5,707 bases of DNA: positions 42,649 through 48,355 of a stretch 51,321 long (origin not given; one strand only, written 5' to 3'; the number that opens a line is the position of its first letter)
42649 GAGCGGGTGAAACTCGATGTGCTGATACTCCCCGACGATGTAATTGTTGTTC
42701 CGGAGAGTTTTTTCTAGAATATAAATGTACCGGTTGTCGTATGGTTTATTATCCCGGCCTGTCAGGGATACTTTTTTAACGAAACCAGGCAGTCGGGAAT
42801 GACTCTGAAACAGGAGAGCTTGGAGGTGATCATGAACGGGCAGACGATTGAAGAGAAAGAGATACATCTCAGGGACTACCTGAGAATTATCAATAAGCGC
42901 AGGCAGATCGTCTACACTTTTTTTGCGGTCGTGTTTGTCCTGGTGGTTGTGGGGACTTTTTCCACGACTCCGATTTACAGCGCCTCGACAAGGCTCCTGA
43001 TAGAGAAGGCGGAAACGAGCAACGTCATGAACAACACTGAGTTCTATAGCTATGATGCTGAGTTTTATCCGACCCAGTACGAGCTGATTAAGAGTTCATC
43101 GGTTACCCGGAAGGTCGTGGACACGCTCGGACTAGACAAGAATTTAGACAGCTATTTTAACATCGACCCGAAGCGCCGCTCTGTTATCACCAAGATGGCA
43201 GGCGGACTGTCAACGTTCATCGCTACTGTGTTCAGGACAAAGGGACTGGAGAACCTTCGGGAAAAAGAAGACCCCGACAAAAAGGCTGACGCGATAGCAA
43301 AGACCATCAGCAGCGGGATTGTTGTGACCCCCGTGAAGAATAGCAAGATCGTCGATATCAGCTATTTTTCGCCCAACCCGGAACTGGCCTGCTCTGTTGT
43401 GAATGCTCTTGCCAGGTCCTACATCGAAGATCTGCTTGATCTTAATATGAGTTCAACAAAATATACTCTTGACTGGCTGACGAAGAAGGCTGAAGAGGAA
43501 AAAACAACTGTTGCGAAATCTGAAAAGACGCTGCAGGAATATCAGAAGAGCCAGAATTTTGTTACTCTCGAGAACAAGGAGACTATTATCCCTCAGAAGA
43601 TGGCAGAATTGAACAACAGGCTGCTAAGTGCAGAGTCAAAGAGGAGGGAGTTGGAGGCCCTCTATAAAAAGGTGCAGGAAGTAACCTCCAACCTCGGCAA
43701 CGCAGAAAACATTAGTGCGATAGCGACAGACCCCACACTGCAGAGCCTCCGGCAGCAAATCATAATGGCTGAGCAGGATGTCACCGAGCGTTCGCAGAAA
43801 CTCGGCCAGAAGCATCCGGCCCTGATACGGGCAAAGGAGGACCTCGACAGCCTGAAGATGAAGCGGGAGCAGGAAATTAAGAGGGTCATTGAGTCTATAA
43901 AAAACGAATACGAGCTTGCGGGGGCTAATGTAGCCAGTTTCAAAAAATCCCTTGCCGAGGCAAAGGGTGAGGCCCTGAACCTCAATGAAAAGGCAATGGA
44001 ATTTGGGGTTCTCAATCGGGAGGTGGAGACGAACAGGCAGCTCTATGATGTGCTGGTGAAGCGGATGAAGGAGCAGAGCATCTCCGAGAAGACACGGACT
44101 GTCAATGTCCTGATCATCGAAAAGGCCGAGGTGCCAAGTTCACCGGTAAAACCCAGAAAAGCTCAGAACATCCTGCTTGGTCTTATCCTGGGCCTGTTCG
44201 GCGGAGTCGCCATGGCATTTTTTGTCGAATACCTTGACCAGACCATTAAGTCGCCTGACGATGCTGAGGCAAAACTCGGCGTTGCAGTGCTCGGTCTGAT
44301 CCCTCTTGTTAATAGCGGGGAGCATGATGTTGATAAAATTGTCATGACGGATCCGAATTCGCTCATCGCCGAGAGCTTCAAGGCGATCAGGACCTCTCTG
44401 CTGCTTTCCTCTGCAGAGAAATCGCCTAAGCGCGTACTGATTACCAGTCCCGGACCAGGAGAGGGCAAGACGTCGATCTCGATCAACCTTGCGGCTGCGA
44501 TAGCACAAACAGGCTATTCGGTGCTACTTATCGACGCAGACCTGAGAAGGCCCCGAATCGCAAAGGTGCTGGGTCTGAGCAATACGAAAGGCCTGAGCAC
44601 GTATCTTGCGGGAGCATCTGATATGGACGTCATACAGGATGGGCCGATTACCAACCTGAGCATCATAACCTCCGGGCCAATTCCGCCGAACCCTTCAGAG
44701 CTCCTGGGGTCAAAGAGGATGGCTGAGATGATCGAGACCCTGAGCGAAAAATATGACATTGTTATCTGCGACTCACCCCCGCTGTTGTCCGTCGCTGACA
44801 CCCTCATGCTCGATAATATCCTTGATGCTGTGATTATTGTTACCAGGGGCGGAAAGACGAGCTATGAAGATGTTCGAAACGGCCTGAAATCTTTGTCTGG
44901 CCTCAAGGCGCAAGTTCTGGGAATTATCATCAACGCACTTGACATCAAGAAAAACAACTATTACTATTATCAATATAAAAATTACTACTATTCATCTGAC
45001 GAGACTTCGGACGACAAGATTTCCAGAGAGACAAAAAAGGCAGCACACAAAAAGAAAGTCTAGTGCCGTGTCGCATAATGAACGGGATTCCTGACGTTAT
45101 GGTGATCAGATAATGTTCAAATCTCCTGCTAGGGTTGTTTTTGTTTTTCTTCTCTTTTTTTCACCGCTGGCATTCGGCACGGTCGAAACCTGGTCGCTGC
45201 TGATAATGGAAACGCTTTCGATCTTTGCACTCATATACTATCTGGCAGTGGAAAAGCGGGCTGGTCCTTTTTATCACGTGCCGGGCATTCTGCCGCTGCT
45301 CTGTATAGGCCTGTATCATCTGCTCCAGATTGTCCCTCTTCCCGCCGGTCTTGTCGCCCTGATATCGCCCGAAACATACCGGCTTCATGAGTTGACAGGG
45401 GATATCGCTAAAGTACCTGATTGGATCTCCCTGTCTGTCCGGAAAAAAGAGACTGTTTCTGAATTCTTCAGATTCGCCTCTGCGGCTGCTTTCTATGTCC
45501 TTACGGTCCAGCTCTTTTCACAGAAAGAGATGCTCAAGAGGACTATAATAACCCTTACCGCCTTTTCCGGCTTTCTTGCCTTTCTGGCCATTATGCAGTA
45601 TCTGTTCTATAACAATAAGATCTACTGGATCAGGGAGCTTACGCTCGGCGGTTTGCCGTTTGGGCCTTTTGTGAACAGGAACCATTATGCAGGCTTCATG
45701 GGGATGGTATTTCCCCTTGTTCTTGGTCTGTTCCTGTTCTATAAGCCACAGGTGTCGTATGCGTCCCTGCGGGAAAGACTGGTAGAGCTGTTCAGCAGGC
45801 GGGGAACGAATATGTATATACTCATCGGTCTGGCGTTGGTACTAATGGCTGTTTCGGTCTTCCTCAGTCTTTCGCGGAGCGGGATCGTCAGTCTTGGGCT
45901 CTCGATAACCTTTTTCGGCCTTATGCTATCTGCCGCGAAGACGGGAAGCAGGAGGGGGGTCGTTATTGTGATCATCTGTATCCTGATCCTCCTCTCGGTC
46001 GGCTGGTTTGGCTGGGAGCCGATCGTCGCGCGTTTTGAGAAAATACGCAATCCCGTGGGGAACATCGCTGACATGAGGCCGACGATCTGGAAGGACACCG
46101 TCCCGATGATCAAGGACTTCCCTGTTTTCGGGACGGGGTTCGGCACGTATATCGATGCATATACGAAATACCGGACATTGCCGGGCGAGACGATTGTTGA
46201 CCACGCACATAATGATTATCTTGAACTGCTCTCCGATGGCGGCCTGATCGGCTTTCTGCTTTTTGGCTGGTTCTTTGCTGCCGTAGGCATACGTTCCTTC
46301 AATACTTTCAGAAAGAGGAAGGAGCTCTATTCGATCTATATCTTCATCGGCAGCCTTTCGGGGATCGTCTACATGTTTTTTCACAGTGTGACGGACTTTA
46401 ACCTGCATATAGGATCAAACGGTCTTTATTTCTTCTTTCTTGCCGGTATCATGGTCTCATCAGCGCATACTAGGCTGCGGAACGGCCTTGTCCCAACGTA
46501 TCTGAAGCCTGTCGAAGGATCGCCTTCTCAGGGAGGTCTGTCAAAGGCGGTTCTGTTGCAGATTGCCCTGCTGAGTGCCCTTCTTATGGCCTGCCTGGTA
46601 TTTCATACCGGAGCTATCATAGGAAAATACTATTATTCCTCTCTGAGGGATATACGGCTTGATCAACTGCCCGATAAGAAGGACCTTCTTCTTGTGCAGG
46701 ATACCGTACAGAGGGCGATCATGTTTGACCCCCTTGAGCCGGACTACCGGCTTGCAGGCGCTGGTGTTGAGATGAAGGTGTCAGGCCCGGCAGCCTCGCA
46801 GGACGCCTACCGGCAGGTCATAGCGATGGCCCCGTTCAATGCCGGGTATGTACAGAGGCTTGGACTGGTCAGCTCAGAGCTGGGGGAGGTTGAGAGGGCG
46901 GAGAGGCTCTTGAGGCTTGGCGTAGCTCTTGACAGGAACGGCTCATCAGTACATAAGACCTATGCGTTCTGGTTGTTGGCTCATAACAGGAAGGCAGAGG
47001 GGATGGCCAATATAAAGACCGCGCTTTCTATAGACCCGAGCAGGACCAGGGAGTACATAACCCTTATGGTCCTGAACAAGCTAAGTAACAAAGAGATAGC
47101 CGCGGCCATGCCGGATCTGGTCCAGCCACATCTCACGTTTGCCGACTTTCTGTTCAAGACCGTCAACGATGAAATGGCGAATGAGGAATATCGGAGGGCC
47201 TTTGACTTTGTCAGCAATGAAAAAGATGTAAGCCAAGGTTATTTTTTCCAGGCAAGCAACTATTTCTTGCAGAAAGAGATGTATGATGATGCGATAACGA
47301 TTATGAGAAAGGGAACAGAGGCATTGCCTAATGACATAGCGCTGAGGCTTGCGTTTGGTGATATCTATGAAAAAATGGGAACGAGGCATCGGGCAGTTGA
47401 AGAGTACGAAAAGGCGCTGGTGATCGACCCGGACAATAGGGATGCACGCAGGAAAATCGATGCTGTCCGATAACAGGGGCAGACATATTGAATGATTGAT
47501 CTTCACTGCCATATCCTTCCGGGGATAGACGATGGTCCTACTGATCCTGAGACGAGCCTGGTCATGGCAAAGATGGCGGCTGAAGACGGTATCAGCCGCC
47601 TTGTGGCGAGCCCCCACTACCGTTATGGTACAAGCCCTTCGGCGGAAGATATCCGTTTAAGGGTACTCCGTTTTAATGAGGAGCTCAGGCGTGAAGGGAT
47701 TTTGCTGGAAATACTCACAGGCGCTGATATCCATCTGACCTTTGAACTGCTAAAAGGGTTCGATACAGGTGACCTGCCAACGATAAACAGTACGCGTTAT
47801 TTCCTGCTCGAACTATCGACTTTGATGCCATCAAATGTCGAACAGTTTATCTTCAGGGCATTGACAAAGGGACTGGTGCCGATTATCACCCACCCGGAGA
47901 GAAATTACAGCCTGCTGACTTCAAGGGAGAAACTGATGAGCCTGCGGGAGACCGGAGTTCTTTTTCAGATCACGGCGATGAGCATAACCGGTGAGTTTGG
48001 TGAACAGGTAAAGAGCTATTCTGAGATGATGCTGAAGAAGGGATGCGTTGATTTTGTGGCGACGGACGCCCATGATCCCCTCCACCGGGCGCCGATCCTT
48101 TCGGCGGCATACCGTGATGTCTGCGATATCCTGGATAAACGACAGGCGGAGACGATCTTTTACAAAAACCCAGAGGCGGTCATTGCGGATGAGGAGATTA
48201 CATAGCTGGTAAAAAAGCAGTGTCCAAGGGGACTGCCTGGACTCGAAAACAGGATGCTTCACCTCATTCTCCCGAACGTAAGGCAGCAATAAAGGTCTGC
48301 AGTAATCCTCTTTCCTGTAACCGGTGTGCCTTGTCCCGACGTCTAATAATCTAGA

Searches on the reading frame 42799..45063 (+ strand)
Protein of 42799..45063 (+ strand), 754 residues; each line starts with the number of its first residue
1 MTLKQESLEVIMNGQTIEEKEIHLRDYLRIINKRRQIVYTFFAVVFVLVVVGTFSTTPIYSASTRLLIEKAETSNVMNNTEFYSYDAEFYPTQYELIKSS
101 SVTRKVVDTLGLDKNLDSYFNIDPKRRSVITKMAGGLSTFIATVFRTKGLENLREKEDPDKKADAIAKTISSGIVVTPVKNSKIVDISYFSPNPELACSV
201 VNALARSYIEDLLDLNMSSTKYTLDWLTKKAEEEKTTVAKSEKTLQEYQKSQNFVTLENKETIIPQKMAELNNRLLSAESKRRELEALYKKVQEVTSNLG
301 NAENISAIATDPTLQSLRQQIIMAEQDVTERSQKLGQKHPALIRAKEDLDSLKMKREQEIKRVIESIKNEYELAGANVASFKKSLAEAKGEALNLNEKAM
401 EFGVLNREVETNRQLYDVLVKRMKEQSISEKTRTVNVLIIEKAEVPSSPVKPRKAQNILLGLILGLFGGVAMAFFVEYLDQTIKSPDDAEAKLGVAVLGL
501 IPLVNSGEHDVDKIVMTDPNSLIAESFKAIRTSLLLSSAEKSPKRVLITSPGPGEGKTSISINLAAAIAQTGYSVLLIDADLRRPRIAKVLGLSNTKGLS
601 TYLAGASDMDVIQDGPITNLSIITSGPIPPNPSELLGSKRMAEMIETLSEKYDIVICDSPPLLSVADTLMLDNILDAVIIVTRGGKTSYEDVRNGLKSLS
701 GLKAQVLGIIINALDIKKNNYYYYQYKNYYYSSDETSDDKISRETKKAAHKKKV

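Call 7: search_protein_families(library=pfam, proteins=[window:42799-45063:+], max_evalue=0.001)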
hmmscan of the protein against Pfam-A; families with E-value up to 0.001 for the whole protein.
window:42799-45063:+ (754 aa): 6 families
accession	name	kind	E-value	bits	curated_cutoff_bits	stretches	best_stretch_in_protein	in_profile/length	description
PF13807.11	GNVR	-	6e-16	58.6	27.7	1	405-475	9-79/82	G-rich domain on putative tyrosine kinase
PF10609.15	ParA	-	1.4e-13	51.3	27.1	1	546-713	6-174/246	NUBPL iron-transfer P-loop NTPase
PF13614.12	AAA_31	-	2.9e-11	44.1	27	1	554-694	12-159/177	AAA domain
PF01656.29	CbiA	-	2.4e-10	40.9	25.4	1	547-711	2-110/125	CobQ/CobB/MinD/ParA nucleotide binding domain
PF02706.20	Wzz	-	1.4e-07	32.2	25.5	1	21-110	2-91/91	Chain length determinant protein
PF13500.12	AAA_26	-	0.00036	20.9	27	0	544-573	1-30/198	AAA domain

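Call 43: search_protein_families(library=ncbifam, proteins=[window:42799-45063:+], max_evalue=0.0001)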
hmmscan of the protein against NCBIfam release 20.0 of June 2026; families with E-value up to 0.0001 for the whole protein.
window:42799-45063:+ (754 aa): 17 families
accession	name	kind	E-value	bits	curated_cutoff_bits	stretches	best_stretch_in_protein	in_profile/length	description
TIGR01005.1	eps_transp_fam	subfamily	4.5e-94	316.1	411.7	2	19-505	1-481/754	exopolysaccharide transport protein family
NF007350.0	PRK09841.1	equivalog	2e-70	237.8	1248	1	404-735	374-724/726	tyrosine-protein kinase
NF008568.0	PRK11519.1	equivalog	6.8e-66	222.9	1068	2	341-735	312-719/720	tyrosine-protein kinase Wzc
TIGR03017.1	EpsF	equivalog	4.9e-60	203.5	422.75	2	167-501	116-443/444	chain length determinant protein EpsF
TIGR01007.1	eps_fam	subfamily_domain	5.3e-56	189.4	108.05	1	525-726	1-203/204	polysaccharide biosynthesis tyrosine autokinase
TIGR03018.1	pepcterm_TyrKin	hypoth_equivalog_domain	1.6e-42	145.2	230.65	1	514-712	2-207/207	XrtA-associated tyrosine autokinase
TIGR03029.1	EpsG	equivalog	2.5e-39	135.1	313.8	1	508-712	68-273/274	chain length determinant protein tyrosine kinase EpsG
TIGR03007.1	pepcterm_ChnLen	equivalog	8.3e-36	123.2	278.85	1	159-509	98-468/498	XrtA system polysaccharide chain length determinant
TIGR01006.1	polys_exp_MPA1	subfamily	6.4e-21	74.8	296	1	421-505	141-225/226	CspC family polysaccharide chain length determinant protein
TIGR01969.1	minD_arch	subfamily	1.1e-12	47.7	201.75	1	546-719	3-175/251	cell division ATPase MinD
TIGR01968.1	minD_bact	equivalog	3.6e-11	42.9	212.9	1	546-682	4-141/261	septum site-determining protein MinD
NF041136.1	MrpORP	equivalog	6e-10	38.9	450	1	544-597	6-59/365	iron-sulfur cluster carrier protein MrpORP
NF041546.1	ParA_partition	equivalog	5.2e-09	35.9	180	1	554-581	10-37/203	ParA family partition ATPase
NF008669.0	PRK11670.1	equivalog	7.3e-08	31.7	348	1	548-712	112-277/369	iron-sulfur cluster carrier protein ApbC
NF047398.1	AAA_KGGVGR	domain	5.8e-06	26.8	90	0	545-604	4-66/190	KGGVGR-motif variant AAA ATPase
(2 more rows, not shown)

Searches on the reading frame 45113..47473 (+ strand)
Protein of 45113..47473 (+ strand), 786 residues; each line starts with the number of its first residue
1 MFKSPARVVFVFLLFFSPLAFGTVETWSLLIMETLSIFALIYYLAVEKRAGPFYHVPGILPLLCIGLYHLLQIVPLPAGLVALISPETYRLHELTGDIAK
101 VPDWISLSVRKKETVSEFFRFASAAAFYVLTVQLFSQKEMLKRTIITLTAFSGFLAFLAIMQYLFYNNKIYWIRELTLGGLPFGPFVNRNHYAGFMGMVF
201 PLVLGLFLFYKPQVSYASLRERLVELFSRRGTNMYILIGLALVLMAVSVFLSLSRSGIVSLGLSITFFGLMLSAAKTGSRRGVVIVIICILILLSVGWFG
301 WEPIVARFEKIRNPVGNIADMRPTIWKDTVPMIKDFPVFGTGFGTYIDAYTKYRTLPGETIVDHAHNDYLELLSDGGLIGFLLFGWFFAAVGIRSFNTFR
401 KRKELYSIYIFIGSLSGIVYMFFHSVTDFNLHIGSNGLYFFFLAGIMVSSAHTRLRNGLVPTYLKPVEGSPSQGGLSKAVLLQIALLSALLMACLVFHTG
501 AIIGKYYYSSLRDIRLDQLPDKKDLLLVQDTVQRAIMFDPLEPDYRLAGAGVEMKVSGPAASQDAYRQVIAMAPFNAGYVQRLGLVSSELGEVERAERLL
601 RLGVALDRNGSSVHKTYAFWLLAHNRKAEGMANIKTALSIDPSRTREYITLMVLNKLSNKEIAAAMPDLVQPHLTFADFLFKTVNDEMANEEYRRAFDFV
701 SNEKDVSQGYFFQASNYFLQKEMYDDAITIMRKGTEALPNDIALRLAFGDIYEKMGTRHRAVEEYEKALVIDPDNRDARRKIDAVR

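Call 7: search_protein_families(library=pfam, proteins=[window:45113-47473:+], max_evalue=0.001)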
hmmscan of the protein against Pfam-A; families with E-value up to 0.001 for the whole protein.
window:45113-47473:+ (786 aa): 9 families
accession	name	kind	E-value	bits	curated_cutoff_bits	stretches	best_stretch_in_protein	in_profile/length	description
PF04932.20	Wzy_C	-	7.9e-28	97.6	31.7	1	240-384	1-148/149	O-Antigen ligase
PF13181.12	TPR_8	-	8e-09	35.4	25.7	0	747-775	6-34/34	Tetratricopeptide repeat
PF13428.12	TPR_14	-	1.5e-08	34.9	23.5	0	743-780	2-39/44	Tetratricopeptide repeat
PF07719.23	TPR_2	-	9.7e-08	32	27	0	749-775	8-34/34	Tetratricopeptide repeat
PF14559.12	TPR_19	-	7.9e-07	29.7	25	0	719-778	2-61/68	Tetratricopeptide repeat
PF13414.12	TPR_11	-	0.00015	21.8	26.8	0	749-780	1-32/42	TPR repeat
PF13429.12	TPR_15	-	0.00034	20.6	26.2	0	742-781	146-185/280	Tetratricopeptide repeat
PF13431.12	TPR_17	-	0.00057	20.4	24.4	0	565-597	1-33/34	Tetratricopeptide repeat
PF13176.12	TPR_7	-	0.00082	19.7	27.9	0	749-777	6-34/36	Tetratricopeptide repeat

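Call 43: search_protein_families(library=ncbifam, proteins=[window:45113-47473:+], max_evalue=0.0001)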
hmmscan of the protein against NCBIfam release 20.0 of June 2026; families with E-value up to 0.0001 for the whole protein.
window:45113-47473:+ (786 aa): 8 families
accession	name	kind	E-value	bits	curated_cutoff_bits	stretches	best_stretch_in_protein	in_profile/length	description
NF040959.1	MamA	equivalog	3.9e-12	46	200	1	713-781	110-178/204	magnetosome protein MamA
TIGR03097.1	PEP_O_lig_1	hypoth_equivalog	8.3e-11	41.4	188.1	1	235-416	194-368/408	putative O-glycosylation ligase, exosortase A system-associated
TIGR02917.1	PEP_TPR_lipo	equivalog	3.2e-10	38.6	312.2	0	718-779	441-502/899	XrtA/PEP-CTERM system TPR-repeat protein PrsT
TIGR00947.1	2A73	equivalog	3.7e-09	36.1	366.4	1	107-429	85-401/425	IctB family putative bicarbonate transporter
NF047507.1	TPR_BatC_Lepto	exception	6.3e-07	29.1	175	1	689-783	43-137/214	TPR repeat-containing protein BatC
TIGR02521.1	type_IV_pilW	equivalog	7.4e-07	28.9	154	0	715-778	39-101/234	type IV pilus biogenesis/stability protein PilW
NF008520.0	PRK11447.1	equivalog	2.2e-05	22.5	858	0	611-778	181-339/1157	cellulose synthase complex outer membrane protein BcsC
TIGR03939.1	PGA_TPR_OMP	equivalog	7.9e-05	21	366.65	0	562-662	105-206/800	poly-beta-1,6 N-acetyl-D-glucosamine export porin PgaA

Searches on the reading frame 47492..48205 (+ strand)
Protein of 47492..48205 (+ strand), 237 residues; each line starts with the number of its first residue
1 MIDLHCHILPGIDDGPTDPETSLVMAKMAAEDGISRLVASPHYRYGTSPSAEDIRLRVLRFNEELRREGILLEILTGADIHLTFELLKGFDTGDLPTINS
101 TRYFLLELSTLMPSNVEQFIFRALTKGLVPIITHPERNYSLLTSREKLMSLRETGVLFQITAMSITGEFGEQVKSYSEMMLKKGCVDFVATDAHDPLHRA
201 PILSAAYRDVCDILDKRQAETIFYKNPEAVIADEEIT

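Call 7: search_protein_families(library=pfam, proteins=[window:47492-48205:+], max_evalue=0.001)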
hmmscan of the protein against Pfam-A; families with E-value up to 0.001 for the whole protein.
window:47492-48205:+ (237 aa): 1 family
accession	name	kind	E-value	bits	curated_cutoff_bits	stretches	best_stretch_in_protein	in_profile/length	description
PF19567.5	CpsB_CapC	-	1.3e-55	188.9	27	1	1-231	1-233/234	Capsular polysaccharide synthesis, CpsB/CapC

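Call 43: search_protein_families(library=ncbifam, proteins=[window:47492-48205:+], max_evalue=0.0001)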
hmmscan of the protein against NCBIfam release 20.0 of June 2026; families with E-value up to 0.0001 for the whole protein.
window:47492-48205:+ (237 aa): 1 family
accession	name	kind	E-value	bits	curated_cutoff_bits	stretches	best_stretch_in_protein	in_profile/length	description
NF041488.1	caps_synth_Cps4B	equivalog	7.7e-35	120.6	400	1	1-236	1-243/243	capsular polysaccharide biosynthesis protein Cps4B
